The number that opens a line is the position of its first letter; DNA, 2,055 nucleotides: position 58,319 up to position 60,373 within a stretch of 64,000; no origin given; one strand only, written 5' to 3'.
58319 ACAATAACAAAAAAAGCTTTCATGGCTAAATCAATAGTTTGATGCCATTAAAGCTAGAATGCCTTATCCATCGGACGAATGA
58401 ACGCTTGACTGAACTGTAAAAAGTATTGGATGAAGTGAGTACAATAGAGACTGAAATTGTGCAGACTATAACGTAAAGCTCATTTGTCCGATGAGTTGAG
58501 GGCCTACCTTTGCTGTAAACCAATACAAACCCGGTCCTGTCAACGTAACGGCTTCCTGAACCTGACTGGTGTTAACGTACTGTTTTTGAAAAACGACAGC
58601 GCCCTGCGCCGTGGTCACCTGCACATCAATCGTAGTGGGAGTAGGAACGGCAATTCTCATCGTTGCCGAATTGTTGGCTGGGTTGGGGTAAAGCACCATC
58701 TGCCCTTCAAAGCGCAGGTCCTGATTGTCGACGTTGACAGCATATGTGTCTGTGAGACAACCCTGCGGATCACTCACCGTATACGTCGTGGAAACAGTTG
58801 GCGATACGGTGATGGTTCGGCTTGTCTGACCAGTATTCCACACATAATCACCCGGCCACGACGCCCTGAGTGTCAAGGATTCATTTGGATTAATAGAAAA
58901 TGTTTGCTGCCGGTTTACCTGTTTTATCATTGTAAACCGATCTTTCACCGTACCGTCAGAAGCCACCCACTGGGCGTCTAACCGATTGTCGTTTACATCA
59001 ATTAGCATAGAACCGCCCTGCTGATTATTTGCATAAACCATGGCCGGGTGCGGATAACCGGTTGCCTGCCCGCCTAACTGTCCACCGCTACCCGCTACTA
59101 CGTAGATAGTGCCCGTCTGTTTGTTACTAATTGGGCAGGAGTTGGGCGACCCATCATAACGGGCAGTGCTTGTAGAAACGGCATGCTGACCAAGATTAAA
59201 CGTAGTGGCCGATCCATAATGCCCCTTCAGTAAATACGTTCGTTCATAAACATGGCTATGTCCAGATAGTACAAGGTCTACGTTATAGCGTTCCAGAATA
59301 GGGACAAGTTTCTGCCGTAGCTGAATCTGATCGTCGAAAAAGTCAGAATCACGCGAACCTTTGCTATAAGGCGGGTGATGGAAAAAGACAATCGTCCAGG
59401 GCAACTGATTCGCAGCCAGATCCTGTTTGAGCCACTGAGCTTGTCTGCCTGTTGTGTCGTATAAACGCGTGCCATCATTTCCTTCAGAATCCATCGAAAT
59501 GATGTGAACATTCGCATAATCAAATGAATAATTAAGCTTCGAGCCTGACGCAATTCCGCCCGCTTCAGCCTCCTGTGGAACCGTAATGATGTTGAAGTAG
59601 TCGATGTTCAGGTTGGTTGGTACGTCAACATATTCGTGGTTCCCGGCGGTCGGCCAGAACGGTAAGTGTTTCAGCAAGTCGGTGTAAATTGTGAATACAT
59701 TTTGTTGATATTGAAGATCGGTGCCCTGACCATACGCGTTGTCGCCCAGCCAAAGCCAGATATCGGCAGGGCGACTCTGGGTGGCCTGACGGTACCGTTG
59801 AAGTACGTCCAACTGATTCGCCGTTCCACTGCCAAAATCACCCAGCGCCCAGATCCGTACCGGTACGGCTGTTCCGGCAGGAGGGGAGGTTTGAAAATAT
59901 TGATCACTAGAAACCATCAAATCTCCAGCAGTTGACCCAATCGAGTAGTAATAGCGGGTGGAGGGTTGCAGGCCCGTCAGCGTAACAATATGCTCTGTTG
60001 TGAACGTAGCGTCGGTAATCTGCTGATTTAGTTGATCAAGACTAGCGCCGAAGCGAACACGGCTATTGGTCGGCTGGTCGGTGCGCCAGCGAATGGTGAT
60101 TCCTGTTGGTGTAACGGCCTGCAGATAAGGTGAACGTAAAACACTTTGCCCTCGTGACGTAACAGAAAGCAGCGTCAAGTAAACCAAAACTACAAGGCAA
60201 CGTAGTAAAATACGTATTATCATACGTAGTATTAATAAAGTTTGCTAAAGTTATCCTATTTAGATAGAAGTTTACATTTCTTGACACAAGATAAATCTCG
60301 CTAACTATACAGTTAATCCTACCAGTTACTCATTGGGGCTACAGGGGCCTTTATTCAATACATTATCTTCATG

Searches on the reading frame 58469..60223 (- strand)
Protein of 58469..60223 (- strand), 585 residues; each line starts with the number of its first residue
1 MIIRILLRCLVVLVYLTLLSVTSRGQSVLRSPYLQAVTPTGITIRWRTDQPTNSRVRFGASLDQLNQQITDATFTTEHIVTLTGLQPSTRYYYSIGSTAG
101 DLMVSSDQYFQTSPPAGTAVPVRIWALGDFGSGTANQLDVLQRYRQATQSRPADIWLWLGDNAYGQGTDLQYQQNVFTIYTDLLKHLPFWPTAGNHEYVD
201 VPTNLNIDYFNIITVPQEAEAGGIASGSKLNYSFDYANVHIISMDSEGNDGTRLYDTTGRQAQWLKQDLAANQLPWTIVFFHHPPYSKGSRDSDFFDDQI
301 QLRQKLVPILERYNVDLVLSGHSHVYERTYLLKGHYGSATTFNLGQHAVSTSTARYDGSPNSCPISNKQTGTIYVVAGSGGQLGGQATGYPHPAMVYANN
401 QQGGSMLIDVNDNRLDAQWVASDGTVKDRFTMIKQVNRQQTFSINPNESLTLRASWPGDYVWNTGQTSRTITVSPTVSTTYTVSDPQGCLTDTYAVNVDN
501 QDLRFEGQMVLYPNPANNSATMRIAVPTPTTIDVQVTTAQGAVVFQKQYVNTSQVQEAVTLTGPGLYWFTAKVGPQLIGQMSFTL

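Call 70: search_protein_families(library=ncbifam, proteins=[window:58469-60223:-], max_evalue=0.00001)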
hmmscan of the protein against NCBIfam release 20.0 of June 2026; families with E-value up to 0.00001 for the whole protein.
window:58469-60223:- (585 aa): 2 families
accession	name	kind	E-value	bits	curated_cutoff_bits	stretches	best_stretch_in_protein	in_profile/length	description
TIGR03767.1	P_acnes_RR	hypoth_equivalog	9.1e-07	27.9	330.75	1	230-326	292-392/496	TIGR03767 family metallophosphoesterase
TIGR04183.1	Por_Secre_tail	domain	1.4e-06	28.2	23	1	511-572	1-59/72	T9SS type A sorting domain-containing protein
